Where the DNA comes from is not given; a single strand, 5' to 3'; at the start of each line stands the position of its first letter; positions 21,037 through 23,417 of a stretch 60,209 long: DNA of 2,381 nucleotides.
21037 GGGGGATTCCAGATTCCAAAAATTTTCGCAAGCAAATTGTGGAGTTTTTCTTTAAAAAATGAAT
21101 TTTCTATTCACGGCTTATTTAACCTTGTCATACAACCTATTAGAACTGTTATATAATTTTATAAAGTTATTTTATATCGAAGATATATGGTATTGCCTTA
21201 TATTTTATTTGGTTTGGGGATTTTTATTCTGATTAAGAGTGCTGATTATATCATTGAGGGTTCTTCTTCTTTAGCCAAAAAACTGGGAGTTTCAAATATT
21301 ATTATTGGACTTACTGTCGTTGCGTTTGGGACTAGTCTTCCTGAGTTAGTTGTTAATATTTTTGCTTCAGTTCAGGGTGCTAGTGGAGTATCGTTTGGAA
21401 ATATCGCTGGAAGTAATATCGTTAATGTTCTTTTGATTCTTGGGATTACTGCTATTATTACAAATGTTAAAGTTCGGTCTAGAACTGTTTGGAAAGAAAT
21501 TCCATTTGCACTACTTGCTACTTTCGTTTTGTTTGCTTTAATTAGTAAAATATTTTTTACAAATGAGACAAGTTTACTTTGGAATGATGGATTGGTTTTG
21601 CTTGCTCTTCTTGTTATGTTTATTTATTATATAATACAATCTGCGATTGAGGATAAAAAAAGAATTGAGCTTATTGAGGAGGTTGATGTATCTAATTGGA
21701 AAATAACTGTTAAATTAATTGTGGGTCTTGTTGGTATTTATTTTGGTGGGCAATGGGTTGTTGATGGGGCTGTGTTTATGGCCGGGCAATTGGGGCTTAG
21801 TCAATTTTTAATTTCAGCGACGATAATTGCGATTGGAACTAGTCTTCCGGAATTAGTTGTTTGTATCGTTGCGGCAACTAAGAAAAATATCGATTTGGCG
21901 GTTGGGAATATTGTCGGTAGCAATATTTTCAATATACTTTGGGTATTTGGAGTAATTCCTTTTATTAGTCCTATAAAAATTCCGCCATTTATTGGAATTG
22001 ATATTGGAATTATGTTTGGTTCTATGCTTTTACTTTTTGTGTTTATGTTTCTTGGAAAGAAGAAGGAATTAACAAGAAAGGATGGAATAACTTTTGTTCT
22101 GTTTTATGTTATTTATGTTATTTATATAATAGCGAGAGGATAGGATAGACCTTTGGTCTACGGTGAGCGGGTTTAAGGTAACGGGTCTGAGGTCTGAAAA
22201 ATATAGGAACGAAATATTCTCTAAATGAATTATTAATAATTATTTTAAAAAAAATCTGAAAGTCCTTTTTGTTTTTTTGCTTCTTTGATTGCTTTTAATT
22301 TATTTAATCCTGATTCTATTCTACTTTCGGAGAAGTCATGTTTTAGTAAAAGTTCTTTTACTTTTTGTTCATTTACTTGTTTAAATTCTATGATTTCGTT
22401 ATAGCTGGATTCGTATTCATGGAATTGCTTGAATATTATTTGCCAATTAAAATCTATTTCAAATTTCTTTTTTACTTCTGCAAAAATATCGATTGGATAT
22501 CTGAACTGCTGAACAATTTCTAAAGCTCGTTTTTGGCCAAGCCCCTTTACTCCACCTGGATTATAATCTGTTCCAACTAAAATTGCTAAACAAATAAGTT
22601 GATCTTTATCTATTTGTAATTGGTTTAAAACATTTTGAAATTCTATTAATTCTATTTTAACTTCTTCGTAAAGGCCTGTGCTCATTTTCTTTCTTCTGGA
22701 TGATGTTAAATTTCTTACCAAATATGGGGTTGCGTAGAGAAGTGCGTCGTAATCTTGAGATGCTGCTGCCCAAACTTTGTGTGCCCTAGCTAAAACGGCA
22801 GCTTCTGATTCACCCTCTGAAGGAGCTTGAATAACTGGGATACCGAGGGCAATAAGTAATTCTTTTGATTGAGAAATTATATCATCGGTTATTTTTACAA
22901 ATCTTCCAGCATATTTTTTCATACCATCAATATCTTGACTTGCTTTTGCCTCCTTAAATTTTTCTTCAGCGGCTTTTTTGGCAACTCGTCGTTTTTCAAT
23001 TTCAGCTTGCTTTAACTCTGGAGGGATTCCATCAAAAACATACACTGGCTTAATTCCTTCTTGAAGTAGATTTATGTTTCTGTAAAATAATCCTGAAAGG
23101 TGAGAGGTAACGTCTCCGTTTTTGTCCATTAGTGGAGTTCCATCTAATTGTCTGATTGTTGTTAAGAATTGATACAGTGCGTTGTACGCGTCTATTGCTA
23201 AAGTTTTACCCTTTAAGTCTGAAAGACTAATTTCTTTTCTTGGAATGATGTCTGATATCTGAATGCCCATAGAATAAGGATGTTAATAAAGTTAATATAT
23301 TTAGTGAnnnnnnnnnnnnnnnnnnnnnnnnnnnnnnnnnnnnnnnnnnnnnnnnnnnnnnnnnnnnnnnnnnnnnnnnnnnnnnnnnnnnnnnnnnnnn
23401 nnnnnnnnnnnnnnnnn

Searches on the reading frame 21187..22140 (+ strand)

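Call 43: search_protein_families(library=pfam, proteins=[window:21187-22140:+], max_evalue=0.001)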
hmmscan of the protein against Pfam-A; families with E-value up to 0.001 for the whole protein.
window:21187-22140:+ (318 aa): 1 family
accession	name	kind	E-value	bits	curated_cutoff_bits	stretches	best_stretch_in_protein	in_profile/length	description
PF01699.29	Na_Ca_ex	-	1.2e-60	204.3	24.9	2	175-315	4-150/151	Sodium/calcium exchanger protein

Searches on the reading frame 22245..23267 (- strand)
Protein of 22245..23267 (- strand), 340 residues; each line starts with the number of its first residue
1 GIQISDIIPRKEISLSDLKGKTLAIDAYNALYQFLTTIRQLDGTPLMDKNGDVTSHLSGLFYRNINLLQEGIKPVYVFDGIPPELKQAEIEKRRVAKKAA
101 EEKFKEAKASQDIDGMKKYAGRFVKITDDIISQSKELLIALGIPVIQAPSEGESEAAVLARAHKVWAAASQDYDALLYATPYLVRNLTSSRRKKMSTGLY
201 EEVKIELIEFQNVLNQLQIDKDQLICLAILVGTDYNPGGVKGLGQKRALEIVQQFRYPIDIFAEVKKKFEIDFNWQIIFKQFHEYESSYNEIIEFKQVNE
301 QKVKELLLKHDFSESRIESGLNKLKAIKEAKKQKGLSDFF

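Call 43: search_protein_families(library=pfam, proteins=[window:22245-23267:-], max_evalue=0.001)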
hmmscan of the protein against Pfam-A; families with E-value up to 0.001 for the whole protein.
window:22245-23267:- (340 aa): 2 families
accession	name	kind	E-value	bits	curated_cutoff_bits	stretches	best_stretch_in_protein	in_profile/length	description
PF00867.23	XPG_I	-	1.8e-25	89.6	24.9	1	142-234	1-89/89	XPG I-region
PF00752.23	XPG_N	-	1.9e-20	73.6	22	1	11-98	17-99/101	XPG N-terminal domain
